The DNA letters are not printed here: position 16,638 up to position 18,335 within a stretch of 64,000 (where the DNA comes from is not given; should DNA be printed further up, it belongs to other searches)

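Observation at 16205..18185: Cyc2-type fused monoheme cytochrome-porin followed by a rusticyanin/sulfocyanin-type cupredoxin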

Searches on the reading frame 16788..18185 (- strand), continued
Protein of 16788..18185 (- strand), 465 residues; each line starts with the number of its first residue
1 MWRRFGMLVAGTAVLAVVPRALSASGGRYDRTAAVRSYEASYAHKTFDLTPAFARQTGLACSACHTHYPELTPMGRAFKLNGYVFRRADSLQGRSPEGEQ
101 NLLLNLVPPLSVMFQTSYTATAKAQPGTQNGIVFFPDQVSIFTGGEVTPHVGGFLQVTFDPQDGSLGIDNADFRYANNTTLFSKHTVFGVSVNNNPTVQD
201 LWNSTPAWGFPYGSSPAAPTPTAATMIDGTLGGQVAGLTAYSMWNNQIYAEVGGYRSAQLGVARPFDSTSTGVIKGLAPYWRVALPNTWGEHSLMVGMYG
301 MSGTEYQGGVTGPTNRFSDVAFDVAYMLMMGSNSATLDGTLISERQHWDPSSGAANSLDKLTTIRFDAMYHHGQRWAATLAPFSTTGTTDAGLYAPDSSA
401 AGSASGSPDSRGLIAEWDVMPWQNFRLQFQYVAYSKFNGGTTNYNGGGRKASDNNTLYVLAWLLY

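Call 41: search_dna_similar(query=window:16788-18185:-, collection=plasmids, mode=protein, max_evalue=0.001, max_rows=25, rows=spread)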
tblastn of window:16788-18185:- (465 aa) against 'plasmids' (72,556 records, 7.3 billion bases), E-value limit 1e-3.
Records with a match: 15; places in all: 15; records where one place covers at least 80% of the query: 15.
Best place of each record, by identity: <60% 15.
By first word of the organism name: Ralstonia 6; Caballeronia 2; Acidiphilium 2; Paraburkholderia 1; Polymorphobacter 1; Ideonella 1; Acidithiobacillus 1; Methylocystis 1.
By predicted mobility (MOB-suite, as given by PLSDB): non-mobilizable 10; mobilizable 4; conjugative 1.
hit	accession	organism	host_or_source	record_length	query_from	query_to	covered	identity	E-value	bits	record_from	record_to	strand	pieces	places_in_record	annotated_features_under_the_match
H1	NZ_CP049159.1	Caballeronia sp. SBC1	whole organism,soil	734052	51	465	89%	41.7%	3e-74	261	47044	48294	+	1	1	cytochrome C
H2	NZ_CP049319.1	Caballeronia sp. SBC2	whole organism,soil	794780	51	465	89%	41.7%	3e-74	261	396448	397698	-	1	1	cytochrome C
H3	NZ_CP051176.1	Ralstonia solanacearum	Whole organism,tomato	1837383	51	465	89%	41.3%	8e-72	254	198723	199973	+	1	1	none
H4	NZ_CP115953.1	Ralstonia solanacearum CFBP2957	Solanum lycopersicum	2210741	51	465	89%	41.1%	2e-72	255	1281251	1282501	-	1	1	none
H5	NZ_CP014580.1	Paraburkholderia phytofirmans OLGA172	-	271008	33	462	92%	34.3%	1e-50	192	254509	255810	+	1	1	cytochrome C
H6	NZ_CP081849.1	Polymorphobacter megasporae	Megaspora,lichen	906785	51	463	89%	33.6%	3e-40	162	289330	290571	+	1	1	hypothetical protein | c-type cytochrome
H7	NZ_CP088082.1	Ideonella dechloratans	Cell culture,Activated sludge, ...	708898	51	465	89%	32.4%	5e-42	167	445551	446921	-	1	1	cytochrome C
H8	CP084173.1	Acidithiobacillus ferrooxidans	cell culture,River sediment polluted by ...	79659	56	465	88%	32.3%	2e-40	162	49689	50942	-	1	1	hypothetical protein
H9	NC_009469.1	Acidiphilium cryptum JF-5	-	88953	56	465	88%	32.3%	2e-40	162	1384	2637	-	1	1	hypothetical protein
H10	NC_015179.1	Acidiphilium multivorum AIU301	-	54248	56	465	87%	32.6%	1e-33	169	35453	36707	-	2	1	hypothetical protein (x2)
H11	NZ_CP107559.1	Methylocystis sp. MJC1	whole organism,Alpine Peat Bogs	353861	51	465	89%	31.4%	5e-48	184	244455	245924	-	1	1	hypothetical protein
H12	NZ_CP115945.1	Ralstonia syzygii R24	Syzygium aromaticum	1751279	51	465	89%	31.3%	4e-47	182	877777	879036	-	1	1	none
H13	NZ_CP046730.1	Ralstonia syzygii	tobacco,cell culture,leaf veins ...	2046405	51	465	89%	31.3%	5e-47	181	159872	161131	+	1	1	none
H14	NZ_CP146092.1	Ralstonia sp. RRA.1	-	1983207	51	465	89%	31.1%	2e-45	177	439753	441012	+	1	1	none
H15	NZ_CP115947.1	Ralstonia solanacearum MolK2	Musa sp.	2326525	51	465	89%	30.5%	2e-45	176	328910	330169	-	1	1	record has no annotation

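Call 42: get_annotated_region(hit=H3, flank=5000)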
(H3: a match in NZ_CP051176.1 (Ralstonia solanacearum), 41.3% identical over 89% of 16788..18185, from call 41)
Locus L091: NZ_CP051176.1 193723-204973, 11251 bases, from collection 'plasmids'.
description: Ralstonia solanacearum strain Rs5 plasmid pUW576mp, complete sequence
organism: Ralstonia solanacearum (NCBI taxid 305)
taxonomy: Bacteria; Pseudomonadota; Betaproteobacteria; Burkholderiales; Burkholderiaceae; Ralstonia; Ralstonia solanacearum
host: -; source: Whole organism,tomato; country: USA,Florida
typing (MOB-suite, as given by PLSDB): mobilizable; relaxase MOBP,MOBP
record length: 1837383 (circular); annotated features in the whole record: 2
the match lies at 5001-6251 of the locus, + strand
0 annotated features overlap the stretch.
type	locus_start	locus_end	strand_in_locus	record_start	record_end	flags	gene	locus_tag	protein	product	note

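Call 43: get_annotated_region(hit=H8, flank=5000)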
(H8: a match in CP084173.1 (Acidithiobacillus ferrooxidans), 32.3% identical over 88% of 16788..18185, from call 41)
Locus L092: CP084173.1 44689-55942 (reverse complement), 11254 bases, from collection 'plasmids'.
description: Acidithiobacillus ferrooxidans strain YQ-N3 plasmid unnamed1, complete sequence
organism: Acidithiobacillus ferrooxidans (NCBI taxid 920)
taxonomy: Bacteria; Pseudomonadota; Acidithiobacillia; Acidithiobacillales; Acidithiobacillaceae; Acidithiobacillus; Acidithiobacillus ferrooxidans
host: -; source: cell culture,River sediment polluted by acid mine drainage; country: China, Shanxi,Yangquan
typing (MOB-suite, as given by PLSDB): non-mobilizable; replicon rep_cluster_296; mating-pair formation MPF_T
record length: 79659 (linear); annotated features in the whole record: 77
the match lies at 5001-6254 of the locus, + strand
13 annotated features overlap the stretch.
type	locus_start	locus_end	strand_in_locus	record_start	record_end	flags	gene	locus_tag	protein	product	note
CDS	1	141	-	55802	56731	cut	pdxS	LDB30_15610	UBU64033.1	pyridoxal 5'-phosphate synthase lyase subunit PdxS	-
CDS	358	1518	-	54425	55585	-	-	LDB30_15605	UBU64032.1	hypothetical protein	-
CDS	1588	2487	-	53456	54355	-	-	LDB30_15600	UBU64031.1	U32 family peptidase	-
CDS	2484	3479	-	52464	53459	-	-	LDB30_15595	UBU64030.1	U32 family peptidase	-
CDS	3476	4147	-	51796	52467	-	-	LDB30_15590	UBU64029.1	SCP2 sterol-binding domain-containing protein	-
CDS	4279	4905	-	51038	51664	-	-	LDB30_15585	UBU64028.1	transposase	-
CDS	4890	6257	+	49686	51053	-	-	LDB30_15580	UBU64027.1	hypothetical protein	-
CDS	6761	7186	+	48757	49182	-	-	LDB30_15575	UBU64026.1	c-type cytochrome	-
CDS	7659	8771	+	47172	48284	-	tcuB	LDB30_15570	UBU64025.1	tricarballylate utilization 4Fe-4S protein TcuB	-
CDS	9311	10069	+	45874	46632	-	-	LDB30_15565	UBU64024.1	hypothetical protein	-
CDS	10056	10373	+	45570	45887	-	-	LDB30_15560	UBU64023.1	hypothetical protein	-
CDS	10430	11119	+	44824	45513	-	-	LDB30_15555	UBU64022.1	2OG-Fe(II) oxygenase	-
CDS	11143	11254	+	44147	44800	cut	-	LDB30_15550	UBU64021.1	hypothetical protein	-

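Call 44: get_annotated_region(hit=H1, flank=5000)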
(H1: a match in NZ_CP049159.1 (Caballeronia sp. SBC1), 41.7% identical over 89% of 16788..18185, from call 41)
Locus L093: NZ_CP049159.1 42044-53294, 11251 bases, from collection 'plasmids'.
description: Caballeronia sp. SBC1 plasmid pSBC1_3, complete sequence
organism: Caballeronia sp. SBC1 (NCBI taxid 2705548)
taxonomy: Bacteria; Pseudomonadota; Betaproteobacteria; Burkholderiales; Burkholderiaceae; Caballeronia; Caballeronia sp. SBC1
host: -; source: whole organism,soil; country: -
typing (MOB-suite, as given by PLSDB): non-mobilizable
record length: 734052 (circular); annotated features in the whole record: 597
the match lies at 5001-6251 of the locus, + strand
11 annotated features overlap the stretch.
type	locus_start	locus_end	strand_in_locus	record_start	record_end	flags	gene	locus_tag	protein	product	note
CDS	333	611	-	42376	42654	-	-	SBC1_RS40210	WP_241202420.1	hypothetical protein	-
CDS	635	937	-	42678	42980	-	-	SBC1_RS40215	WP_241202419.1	RES domain-containing protein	-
CDS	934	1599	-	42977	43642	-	-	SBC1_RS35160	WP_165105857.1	hypothetical protein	-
CDS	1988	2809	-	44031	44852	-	-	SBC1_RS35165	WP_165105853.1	DNA-binding protein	-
CDS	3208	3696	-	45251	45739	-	-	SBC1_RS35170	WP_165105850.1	pyridoxamine 5'-phosphate oxidase family protein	-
CDS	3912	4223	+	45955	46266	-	-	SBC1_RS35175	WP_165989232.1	high-potential iron-sulfur protein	-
CDS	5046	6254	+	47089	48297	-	-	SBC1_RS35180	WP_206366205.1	cytochrome C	-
CDS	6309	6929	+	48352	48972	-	-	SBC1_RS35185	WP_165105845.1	c-type cytochrome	-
CDS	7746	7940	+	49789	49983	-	-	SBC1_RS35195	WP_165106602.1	hypothetical protein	-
CDS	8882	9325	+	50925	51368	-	-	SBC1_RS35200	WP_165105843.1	ester cyclase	GO:0030638 - polyketide metabolic process [Evidence IEA]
CDS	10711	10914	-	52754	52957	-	-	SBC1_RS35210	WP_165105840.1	cold shock domain-containing protein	-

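Call 76: search_solved_structures(query=A1, max_evalue=10, show_alignments=2)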
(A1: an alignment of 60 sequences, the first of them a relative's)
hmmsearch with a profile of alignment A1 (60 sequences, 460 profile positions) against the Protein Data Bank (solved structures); distinct sequences matched with E-value up to 10: 0.

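Call 77: list_cluster_members(proteins=[P0157, P0184, P0204, P0215, P0232, P0200, P0246, P0250, P0213, P0172])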
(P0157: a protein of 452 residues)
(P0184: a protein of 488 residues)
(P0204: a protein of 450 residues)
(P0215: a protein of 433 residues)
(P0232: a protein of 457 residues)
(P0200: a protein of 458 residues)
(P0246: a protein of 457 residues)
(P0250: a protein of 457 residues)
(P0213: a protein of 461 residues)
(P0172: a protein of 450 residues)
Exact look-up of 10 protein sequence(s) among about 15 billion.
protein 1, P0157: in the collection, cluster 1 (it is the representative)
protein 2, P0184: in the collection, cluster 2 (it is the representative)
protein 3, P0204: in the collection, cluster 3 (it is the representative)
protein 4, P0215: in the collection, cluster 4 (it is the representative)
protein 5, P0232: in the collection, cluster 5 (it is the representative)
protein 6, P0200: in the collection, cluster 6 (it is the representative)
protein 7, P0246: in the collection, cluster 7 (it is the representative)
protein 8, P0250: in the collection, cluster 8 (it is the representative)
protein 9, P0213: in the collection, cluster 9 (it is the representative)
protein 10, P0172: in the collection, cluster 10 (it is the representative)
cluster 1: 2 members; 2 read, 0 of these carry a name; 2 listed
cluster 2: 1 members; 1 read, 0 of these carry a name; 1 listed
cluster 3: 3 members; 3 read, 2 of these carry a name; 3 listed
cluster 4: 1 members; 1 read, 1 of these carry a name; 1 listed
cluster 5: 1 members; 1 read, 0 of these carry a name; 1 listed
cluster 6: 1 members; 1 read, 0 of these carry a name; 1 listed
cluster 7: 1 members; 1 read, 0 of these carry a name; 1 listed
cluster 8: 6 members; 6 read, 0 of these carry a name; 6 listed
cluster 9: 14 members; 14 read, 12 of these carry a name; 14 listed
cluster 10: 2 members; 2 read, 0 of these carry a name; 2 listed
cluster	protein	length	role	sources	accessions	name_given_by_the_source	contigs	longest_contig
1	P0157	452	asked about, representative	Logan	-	-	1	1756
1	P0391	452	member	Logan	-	-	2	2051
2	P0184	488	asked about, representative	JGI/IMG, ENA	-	-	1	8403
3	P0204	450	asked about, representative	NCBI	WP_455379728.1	hypothetical protein [Acidihalobacter prosperus]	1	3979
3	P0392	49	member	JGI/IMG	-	hypothetical protein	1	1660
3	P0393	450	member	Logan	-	-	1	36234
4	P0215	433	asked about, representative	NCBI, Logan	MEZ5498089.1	MAG: hypothetical protein R3E77_01530 [Steroidobacteraceae bacterium]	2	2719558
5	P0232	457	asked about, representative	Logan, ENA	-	-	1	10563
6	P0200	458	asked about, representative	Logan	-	-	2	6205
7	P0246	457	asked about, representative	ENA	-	-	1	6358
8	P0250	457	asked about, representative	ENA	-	-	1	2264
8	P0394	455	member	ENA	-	-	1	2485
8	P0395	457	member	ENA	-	-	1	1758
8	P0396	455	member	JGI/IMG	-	-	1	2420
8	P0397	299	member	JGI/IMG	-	-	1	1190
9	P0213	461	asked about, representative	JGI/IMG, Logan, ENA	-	-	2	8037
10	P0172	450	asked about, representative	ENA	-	-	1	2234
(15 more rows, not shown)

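Call 78: find_encoding_contigs(protein=P0393, flank=10000, max_places=2)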
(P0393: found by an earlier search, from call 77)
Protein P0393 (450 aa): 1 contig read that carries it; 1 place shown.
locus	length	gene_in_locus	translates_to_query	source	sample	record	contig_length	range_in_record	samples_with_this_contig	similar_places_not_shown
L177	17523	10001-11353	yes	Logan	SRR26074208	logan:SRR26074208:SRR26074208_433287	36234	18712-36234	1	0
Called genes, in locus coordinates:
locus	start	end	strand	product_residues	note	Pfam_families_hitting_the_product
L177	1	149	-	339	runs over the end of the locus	PF01210:NAD_Gly3P_dh_N, PF07479:NAD_Gly3P_dh_C, PF20618:GPD_NAD_C_bact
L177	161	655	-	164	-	PF02556:SecB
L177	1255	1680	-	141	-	PF00581:Rhodanese, PF21726:DUF6862 (weak)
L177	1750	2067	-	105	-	PF01022:HTH_5, PF12840:HTH_20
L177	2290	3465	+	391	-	PF01551:Peptidase_M23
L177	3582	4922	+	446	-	PF22694:CtpB_N-like, PF00595:PDZ, PF13180:PDZ_2, PF17820:PDZ_6, PF03572:Peptidase_S41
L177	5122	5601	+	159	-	PF01467:CTP_transf_like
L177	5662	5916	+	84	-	PF00037:Fer4 (weak), PF12838:Fer4_7 (weak)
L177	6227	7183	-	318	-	PF21168:FkbO_Hyg5-like_N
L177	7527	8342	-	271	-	PF01149:Fapy_DNA_glyco, PF06831:H2TH, PF06827:zf-FPG_IleRS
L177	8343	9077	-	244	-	PF06629:MipA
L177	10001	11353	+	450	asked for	-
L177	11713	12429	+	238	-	PF07722:Peptidase_C26, PF00117:GATase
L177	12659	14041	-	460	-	PF00672:HAMP, PF00512:HisKA, PF02518:HATPase_c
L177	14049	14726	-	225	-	PF00072:Response_reg, PF00486:Trans_reg_C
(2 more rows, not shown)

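Call 79: search_protein_families(library=ncbifam, proteins=[L009:6852-7619:+, L093:6309-6929:+, L093:3912-4223:+], max_evalue=0.00001)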
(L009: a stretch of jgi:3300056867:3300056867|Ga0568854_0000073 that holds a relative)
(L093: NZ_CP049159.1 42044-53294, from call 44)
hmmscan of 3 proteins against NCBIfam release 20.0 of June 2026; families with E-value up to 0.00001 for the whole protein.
L009:6852-7619:+ (255 aa): 3 families
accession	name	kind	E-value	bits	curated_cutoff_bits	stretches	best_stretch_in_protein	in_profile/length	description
NF033196.2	c_type_nonphoto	exception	1.7e-28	98.6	70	1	35-132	1-97/98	c-type cytochrome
NF040706.1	photo_cyt_PufC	equivalog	5e-12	45.9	150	1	27-132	46-139/312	photosynthetic reaction center cytochrome PufC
NF043009.1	Cyt554Puf2C_Caul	equivalog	1.4e-08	33.9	800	1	53-130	122-190/416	cytochrome c-554 Puf2C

L093:6309-6929:+ (206 aa): 7 families
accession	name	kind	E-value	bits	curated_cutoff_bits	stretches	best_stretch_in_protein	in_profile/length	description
TIGR00782.1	ccoP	equivalog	3.7e-15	56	179.95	1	29-204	107-279/285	cytochrome-c oxidase, cbb3-type subunit III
NF049874.1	PdsA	exception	6.3e-13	49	330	1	20-205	9-196/198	periplasmic diheme shuttle PdsA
NF045773.1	cytochro_C550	exception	2.4e-07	30.7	125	0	140-204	59-117/118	cytochrome c550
NF045774.1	cytochro_C551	exception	6.8e-07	29.2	118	0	140-205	49-108/110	cytochrome c551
NF050122.1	bc1_QcrC_actin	exception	8.8e-07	28.5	200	0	105-205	24-116/253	cytochrome bc1 complex diheme cytochrome c subunit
NF011054.0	PRK14486.1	equivalog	1e-06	28.5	447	0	85-205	181-289/294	putative bifunctional cbb3-type cytochrome c oxidase subunit II/cytochrome c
TIGR04494.1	c550_PedF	equivalog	1.7e-06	28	122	0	140-206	61-130/133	cytochrome c-550 PedF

L093:3912-4223:+ (103 aa): 0 families

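Call 81: search_protein_families(library=pfam, proteins=[L026:5441-5881:+, L084:2969-3646:+, L082:377-823:+, L078:7280-7777:+, L052:5450-5905:+, L049:8315-10273:+, L072:4255-4800:-, L092:6761-7186:+, L005:7208-7885:+, L093:3912-4223:+], max_evalue=0.001)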
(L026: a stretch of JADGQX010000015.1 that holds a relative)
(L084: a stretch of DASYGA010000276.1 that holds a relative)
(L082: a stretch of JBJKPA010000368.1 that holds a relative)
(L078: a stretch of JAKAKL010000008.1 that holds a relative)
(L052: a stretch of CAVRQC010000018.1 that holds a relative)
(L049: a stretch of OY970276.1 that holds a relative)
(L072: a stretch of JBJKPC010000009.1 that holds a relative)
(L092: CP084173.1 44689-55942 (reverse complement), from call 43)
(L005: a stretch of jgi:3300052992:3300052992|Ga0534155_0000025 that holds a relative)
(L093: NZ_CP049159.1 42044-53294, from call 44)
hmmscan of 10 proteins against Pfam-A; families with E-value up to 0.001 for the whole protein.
L026:5441-5881:+ (146 aa): 1 family
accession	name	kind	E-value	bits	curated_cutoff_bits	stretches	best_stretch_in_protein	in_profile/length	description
PF00127.26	Copper-bind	-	7.2e-19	68.5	21.2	1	49-141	5-98/99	Copper binding proteins, plastocyanin/azurin family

L084:2969-3646:+ (225 aa): 3 families
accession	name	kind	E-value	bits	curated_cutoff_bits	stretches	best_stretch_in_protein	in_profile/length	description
PF00034.26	Cytochrom_C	-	1.7e-16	61.8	21.3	2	58-124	11-85/90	Cytochrome c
PF13442.11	Cytochrome_CBB3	-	6e-12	46.1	27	2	140-221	2-68/68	Cytochrome C oxidase, cbb3-type, subunit III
PF09086.16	DUF1924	-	0.00043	21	22.5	0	137-171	4-40/96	Domain of unknown function (DUF1924)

L082:377-823:+ (148 aa): 2 families
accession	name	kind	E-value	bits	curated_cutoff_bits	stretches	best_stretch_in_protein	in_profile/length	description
PF00034.26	Cytochrom_C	-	2.3e-08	35.7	21.3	1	57-140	1-88/90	Cytochrome c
PF13442.11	Cytochrome_CBB3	-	2.9e-07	31.2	27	1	57-138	3-68/68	Cytochrome C oxidase, cbb3-type, subunit III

L078:7280-7777:+ (165 aa): 2 families
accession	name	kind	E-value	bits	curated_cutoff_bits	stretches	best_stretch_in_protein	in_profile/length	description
PF00034.26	Cytochrom_C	-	3.6e-09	38.2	21.3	1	76-163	1-88/90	Cytochrome c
PF13442.11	Cytochrome_CBB3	-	4.9e-05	24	27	1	76-161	3-68/68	Cytochrome C oxidase, cbb3-type, subunit III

L052:5450-5905:+ (151 aa): 2 families
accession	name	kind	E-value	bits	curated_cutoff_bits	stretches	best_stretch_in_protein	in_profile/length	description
PF13442.11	Cytochrome_CBB3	-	8.2e-14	52.1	27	1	65-145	2-68/68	Cytochrome C oxidase, cbb3-type, subunit III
PF00034.26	Cytochrom_C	-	1.2e-10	43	21.3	1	66-148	1-89/90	Cytochrome c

L049:8315-10273:+ (652 aa): 6 families
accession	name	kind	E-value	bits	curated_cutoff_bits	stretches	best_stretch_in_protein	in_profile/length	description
PF00033.24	Cytochrome_B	-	2.7e-50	171.3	27.2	1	26-213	3-189/189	Cytochrome b/b6/petB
PF13631.11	Cytochrom_B_N_2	-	5.4e-42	144.1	27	1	95-255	2-162/169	Cytochrome b(N-terminal)/b6/petB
PF00034.26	Cytochrom_C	-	1.1e-22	81.6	21.3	2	374-452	2-89/90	Cytochrome c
PF13442.11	Cytochrome_CBB3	-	2.3e-18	66.7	27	2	372-449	2-68/68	Cytochrome C oxidase, cbb3-type, subunit III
PF00032.22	Cytochrom_B_C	-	9.7e-10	39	20.7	1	262-352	1-88/102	Cytochrome b(C-terminal)/b6/petD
PF02433.20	FixO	-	6e-06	26.3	29.6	0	397-443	101-146/219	Cytochrome C oxidase, mono-heme subunit/FixO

L072:4255-4800:- (181 aa): 1 family
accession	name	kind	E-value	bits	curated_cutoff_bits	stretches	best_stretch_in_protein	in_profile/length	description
PF00355.32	Rieske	-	5e-11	42.8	20.3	1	62-154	8-88/88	Rieske [2Fe-2S] domain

L092:6761-7186:+ (141 aa): 2 families
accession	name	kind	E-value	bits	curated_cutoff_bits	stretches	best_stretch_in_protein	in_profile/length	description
PF00034.26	Cytochrom_C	-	5.2e-10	40.9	21.3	1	41-138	2-90/90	Cytochrome c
PF13442.11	Cytochrome_CBB3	-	3.2e-07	31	27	1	39-134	2-68/68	Cytochrome C oxidase, cbb3-type, subunit III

L005:7208-7885:+ (225 aa): 0 families

L093:3912-4223:+ (103 aa): 1 family
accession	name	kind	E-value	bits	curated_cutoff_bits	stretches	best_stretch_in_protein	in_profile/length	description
PF01355.22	HIPIP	-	1.1e-26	93.3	22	1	36-100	2-66/66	High potential iron-sulfur protein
